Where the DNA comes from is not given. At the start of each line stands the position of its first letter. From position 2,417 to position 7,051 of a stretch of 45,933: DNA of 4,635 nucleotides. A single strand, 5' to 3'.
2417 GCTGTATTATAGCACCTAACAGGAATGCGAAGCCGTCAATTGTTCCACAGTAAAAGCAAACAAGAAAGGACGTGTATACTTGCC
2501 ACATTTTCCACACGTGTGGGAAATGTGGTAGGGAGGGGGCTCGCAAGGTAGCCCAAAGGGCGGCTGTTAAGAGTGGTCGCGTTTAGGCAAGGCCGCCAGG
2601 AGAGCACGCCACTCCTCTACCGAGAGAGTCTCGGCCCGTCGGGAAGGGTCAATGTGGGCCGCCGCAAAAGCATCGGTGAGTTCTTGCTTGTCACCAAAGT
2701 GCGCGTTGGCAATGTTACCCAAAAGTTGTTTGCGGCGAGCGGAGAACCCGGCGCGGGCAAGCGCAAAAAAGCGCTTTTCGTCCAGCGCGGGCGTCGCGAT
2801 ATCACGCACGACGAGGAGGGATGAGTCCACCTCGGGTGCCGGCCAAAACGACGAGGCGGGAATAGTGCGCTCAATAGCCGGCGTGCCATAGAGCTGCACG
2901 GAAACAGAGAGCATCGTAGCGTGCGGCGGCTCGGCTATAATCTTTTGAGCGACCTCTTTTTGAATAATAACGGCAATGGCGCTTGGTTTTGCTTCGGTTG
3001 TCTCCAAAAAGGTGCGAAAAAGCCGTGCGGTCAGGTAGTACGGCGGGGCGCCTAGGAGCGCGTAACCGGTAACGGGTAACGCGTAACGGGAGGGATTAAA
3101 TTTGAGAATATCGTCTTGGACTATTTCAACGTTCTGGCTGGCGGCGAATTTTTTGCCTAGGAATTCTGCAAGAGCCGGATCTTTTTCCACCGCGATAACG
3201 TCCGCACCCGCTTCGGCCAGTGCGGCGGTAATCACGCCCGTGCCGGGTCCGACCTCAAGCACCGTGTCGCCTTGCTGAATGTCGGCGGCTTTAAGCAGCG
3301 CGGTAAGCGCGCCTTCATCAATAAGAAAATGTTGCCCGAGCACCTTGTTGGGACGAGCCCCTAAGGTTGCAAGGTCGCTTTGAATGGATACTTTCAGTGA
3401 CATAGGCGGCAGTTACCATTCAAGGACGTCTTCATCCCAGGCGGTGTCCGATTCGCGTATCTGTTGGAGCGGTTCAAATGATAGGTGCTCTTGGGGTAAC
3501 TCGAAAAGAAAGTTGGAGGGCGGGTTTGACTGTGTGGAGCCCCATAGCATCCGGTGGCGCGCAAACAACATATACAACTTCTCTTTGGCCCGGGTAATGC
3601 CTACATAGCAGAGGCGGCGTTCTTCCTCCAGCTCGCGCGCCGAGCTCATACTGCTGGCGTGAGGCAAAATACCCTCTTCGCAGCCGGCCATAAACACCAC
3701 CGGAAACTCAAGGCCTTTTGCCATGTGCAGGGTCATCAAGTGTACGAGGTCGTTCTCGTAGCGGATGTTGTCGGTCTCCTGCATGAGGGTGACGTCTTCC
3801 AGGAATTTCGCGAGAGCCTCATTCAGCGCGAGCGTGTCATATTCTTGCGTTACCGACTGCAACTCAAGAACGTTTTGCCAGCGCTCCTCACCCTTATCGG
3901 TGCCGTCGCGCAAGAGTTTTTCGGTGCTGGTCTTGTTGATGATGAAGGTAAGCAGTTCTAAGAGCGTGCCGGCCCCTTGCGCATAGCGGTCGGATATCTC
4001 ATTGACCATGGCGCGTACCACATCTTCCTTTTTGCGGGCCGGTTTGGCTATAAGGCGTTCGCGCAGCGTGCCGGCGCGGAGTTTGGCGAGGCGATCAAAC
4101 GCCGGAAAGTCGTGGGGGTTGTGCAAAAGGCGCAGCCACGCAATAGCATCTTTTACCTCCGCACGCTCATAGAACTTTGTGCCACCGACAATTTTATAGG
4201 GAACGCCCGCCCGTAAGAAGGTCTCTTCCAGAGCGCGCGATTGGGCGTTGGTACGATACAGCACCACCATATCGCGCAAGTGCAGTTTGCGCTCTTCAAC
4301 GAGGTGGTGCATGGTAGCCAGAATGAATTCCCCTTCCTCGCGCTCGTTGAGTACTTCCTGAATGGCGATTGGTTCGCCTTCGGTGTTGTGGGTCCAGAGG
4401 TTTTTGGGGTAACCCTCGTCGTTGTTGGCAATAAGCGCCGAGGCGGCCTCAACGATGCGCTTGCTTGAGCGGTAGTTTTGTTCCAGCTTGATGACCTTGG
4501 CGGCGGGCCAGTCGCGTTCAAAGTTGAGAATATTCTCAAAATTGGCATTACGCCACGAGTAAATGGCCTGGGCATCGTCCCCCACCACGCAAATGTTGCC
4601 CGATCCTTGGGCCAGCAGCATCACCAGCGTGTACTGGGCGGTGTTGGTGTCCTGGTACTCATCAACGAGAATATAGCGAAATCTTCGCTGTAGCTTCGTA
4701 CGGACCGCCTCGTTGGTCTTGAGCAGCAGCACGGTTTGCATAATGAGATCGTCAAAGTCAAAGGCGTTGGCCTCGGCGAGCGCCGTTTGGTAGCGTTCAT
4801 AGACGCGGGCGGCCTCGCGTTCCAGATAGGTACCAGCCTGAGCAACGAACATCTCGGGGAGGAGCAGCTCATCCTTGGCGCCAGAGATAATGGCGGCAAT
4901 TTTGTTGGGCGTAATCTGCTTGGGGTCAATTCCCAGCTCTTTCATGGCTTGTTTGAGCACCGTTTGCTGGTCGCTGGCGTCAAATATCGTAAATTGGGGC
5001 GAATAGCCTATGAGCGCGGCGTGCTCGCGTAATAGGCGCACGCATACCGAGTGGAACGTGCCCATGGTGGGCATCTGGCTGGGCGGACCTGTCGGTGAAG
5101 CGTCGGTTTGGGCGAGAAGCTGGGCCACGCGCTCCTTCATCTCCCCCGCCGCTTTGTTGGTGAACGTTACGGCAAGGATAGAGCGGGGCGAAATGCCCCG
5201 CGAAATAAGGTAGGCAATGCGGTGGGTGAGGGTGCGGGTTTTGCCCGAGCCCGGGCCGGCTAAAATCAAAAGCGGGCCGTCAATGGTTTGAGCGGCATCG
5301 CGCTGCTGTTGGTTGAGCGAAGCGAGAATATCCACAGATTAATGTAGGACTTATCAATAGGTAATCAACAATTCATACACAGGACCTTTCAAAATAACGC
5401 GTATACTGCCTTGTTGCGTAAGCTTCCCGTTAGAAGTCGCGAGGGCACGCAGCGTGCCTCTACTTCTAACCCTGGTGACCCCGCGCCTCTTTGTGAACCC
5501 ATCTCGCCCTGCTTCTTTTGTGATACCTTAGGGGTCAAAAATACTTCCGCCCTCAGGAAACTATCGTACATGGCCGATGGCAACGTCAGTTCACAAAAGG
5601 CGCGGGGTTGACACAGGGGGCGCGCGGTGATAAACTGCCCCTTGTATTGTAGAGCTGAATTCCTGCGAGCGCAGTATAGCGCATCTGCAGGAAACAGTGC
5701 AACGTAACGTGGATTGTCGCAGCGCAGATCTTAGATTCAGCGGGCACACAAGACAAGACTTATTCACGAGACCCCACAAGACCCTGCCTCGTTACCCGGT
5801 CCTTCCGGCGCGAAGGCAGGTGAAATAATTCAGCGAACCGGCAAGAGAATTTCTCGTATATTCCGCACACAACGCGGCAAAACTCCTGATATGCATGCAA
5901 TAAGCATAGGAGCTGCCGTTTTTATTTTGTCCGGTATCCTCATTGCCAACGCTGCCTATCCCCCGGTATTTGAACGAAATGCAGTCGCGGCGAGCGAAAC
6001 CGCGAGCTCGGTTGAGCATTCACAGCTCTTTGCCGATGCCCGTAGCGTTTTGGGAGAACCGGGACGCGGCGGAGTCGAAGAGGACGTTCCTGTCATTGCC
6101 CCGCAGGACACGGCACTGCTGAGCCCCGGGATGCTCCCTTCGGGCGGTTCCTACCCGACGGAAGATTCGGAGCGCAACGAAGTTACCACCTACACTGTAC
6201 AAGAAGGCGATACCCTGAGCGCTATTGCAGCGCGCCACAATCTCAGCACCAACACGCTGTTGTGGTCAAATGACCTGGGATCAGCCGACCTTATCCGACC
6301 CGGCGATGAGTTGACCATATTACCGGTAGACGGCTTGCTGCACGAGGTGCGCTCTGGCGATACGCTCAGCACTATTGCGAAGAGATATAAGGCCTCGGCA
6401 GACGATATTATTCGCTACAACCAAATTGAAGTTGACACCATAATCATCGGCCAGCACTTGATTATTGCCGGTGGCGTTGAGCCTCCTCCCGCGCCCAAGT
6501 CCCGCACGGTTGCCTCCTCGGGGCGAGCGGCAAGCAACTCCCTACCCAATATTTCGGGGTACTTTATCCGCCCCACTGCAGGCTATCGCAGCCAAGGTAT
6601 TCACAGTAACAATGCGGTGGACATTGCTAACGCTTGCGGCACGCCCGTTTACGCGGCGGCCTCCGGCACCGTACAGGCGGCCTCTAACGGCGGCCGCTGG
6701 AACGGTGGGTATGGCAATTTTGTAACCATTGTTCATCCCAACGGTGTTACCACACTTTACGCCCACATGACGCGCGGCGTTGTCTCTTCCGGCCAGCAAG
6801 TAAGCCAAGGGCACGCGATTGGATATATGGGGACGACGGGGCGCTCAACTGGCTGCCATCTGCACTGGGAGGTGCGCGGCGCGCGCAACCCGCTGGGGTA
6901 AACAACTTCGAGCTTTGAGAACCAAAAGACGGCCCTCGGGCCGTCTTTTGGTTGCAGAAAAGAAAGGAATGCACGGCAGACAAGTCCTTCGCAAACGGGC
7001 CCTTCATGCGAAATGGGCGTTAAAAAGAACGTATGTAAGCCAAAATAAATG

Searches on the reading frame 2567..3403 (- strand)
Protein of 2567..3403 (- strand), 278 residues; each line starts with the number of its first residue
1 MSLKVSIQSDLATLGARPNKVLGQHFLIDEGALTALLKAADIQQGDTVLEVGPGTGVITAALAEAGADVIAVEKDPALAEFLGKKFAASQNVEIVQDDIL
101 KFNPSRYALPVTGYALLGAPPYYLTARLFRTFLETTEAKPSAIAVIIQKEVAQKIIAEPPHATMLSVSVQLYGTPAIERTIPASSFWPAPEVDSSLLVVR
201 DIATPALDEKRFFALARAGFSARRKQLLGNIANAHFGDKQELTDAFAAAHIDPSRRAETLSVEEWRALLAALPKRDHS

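Call 71: search_protein_families(library=pfam, max_evalue=0.001, proteins=[window:2567-3403:-])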
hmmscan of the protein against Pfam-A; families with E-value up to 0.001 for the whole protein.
window:2567-3403:- (278 aa): 4 families
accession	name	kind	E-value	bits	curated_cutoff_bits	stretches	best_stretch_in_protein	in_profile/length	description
PF00398.26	RrnaAD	-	9.9e-42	143.3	24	1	19-266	5-255/263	Ribosomal RNA adenine dimethylase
PF13649.12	Methyltransf_25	-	9.9e-07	29.8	27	1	48-103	1-59/97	Methyltransferase domain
PF08241.18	Methyltransf_11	-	5e-05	24.3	21.2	1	49-101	1-53/95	Methyltransferase domain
PF13489.12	Methyltransf_23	-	0.00028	21.1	27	1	36-85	13-63/164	Methyltransferase domain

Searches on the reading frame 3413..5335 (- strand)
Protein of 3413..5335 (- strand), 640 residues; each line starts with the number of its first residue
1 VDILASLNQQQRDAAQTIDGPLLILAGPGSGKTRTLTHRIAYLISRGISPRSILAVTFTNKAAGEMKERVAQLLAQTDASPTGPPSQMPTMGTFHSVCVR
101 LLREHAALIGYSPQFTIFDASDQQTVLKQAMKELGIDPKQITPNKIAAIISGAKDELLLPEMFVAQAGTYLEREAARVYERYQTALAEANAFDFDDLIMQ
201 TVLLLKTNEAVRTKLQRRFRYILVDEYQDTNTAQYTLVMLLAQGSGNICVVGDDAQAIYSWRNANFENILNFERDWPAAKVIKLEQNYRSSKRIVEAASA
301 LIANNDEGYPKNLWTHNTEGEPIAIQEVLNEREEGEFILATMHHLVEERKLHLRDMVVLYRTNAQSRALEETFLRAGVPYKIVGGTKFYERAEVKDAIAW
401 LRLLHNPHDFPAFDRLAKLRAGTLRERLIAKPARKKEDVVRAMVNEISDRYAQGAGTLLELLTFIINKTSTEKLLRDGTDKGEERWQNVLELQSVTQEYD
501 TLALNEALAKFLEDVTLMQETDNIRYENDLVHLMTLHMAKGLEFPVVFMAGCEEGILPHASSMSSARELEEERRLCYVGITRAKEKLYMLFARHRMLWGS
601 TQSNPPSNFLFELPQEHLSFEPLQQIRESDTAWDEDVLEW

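Call 71: search_protein_families(library=pfam, max_evalue=0.001, proteins=[window:3413-5335:-])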
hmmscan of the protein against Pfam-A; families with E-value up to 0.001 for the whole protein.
window:3413-5335:- (640 aa): 7 families
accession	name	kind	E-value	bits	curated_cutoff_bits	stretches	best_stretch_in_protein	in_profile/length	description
PF00580.27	UvrD-helicase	-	1e-91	307.9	23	1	7-276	1-270/271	UvrD/REP helicase N-terminal domain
PF13361.12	UvrD_C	-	4.8e-70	237.1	25.6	2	282-421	1-139/350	UvrD-like helicase C-terminal domain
PF13245.12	AAA_19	-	1.6e-22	80.6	25.1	1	17-260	9-132/134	AAA domain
PF13538.12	UvrD_C_2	-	1.1e-10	41.7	27.4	1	531-589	2-51/52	UvrD-like helicase C-terminal domain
PF01443.25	Viral_helicase1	-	1.2e-08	35.5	21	0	215-274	54-114/228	Viral superfamily 1 RNA helicase core domain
PF13604.12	AAA_30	-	1.3e-08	35.2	27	0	7-71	2-67/191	AAA domain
PF13086.12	AAA_11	-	3.8e-06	27.3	27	1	7-256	2-249/257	AAA domain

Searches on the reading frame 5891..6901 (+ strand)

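Call 71: search_protein_families(library=pfam, max_evalue=0.001, proteins=[window:5891-6901:+])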
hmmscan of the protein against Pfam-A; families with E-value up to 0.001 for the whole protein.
window:5891-6901:+ (336 aa): 5 families
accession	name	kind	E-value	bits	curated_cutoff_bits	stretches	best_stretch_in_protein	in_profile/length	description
PF01551.29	Peptidase_M23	-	1.9e-29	102.1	28.7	1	240-333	3-92/96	Peptidase family M23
PF01476.26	LysM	-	3.4e-26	91.3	20.9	2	151-192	1-42/43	LysM domain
PF23473.1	LysM3_LYK4_5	-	1.7e-10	41.2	29.3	1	100-135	4-38/48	LYK4/5 LysM3 domain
PF23577.1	LysM_RLK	-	1.2e-07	32.1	27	0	100-124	2-25/44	LysM domain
PF22310.2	NMB0315_dom_I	-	0.0001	23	27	0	152-177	7-32/83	NMB0315-like, domain I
